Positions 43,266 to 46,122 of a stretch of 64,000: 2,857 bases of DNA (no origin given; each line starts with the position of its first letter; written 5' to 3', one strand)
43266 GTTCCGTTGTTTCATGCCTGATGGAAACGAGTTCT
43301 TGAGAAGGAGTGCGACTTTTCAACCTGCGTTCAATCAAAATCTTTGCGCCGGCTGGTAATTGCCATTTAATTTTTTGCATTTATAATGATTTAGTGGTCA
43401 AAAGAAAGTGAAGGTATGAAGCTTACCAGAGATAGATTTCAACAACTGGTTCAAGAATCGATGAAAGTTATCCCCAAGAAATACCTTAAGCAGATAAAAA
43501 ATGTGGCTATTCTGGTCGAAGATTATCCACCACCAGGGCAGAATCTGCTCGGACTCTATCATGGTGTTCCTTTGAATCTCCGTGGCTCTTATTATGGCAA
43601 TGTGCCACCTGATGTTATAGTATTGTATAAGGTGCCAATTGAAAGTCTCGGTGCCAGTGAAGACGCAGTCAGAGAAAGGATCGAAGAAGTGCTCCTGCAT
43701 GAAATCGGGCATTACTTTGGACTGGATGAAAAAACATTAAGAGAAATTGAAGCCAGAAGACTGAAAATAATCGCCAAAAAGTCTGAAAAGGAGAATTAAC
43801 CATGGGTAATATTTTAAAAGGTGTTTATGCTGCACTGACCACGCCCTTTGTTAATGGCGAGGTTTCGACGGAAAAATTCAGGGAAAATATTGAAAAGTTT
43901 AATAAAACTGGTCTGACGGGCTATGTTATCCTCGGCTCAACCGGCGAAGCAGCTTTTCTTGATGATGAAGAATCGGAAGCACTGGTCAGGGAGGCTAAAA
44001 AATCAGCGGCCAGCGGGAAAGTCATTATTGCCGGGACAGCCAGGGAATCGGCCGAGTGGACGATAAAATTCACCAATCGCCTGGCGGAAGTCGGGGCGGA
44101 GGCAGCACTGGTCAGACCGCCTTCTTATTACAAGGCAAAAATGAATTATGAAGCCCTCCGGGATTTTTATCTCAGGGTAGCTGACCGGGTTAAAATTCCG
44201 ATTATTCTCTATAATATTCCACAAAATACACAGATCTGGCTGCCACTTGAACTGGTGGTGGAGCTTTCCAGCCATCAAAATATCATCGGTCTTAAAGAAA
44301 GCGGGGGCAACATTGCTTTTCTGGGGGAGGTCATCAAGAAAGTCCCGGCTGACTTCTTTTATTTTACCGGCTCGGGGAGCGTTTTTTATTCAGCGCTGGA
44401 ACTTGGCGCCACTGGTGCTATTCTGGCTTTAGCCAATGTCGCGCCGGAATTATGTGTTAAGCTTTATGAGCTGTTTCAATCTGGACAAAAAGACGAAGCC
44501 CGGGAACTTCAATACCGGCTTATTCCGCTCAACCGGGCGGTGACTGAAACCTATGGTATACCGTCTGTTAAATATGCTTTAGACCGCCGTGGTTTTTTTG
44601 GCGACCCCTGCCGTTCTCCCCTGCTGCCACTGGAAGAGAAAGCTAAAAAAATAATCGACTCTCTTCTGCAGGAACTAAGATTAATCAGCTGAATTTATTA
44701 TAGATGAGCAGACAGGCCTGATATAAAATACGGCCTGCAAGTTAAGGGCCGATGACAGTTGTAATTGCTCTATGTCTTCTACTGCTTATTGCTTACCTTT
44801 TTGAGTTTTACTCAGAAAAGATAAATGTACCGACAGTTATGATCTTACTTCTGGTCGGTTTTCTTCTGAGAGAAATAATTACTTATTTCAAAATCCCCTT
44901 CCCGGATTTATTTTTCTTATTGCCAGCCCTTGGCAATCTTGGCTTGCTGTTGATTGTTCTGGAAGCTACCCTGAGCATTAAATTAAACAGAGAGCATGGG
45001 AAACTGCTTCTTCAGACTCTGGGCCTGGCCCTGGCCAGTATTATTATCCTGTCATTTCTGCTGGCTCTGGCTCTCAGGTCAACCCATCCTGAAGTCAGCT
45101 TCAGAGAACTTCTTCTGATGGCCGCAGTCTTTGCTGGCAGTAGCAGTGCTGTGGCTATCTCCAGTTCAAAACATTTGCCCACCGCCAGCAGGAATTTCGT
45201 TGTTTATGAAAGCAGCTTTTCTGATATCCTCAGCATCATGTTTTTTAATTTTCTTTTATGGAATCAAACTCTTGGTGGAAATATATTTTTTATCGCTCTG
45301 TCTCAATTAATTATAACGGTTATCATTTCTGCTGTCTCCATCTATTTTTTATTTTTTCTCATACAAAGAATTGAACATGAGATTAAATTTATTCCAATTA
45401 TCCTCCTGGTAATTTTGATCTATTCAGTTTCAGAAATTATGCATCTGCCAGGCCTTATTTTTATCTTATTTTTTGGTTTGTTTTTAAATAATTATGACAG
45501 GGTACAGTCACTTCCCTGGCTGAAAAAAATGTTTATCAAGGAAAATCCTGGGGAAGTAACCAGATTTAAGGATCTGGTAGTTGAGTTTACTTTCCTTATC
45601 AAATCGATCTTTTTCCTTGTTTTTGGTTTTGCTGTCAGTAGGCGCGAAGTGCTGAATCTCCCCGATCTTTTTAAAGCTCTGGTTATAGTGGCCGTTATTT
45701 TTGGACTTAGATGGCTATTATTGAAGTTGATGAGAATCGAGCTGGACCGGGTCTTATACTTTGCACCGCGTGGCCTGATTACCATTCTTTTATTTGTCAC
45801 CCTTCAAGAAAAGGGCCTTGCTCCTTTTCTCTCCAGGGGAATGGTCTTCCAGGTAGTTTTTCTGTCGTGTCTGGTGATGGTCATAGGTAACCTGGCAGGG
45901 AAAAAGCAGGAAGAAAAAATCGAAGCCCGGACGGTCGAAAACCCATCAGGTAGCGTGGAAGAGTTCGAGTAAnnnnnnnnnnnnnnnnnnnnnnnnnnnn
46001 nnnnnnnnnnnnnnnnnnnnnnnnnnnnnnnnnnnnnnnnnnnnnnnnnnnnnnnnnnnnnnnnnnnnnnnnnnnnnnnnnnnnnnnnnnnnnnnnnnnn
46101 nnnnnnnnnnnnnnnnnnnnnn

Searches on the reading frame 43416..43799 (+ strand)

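Call 61: search_protein_families(library=pfam, proteins=[window:43416-43799:+], max_evalue=0.001)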
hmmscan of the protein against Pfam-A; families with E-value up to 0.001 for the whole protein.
window:43416-43799:+ (127 aa): 1 family
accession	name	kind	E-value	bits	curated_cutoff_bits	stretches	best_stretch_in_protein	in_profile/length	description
PF06262.17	Zincin_1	-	1.3e-22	80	22.4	1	28-112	2-96/97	Zincin-like metallopeptidase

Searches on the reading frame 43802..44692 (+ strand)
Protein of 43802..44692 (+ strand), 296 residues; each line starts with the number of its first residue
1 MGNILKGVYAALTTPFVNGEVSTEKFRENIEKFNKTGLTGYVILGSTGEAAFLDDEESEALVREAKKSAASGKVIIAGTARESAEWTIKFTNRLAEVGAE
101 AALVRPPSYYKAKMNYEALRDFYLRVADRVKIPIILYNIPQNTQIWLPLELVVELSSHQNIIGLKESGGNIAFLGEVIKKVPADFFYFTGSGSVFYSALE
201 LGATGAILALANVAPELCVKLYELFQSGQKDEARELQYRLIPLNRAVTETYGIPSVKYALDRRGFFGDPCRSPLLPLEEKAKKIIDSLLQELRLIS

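Call 61: search_protein_families(library=pfam, proteins=[window:43802-44692:+], max_evalue=0.001)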
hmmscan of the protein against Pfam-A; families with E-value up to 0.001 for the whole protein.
window:43802-44692:+ (296 aa): 1 family
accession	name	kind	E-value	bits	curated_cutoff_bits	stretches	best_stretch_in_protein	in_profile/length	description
PF00701.28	DHDPS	-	4.2e-54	183.7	22.1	1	5-291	2-288/289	Dihydrodipicolinate synthetase family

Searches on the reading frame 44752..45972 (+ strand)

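Call 61: search_protein_families(library=pfam, proteins=[window:44752-45972:+], max_evalue=0.001)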
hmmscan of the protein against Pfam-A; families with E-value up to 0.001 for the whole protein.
window:44752-45972:+ (406 aa): 1 family
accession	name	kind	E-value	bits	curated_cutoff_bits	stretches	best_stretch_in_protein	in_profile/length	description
PF00999.27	Na_H_Exchanger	-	1.3e-15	57.6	26.2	1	10-378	3-363/375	Sodium/hydrogen exchanger, transmembrane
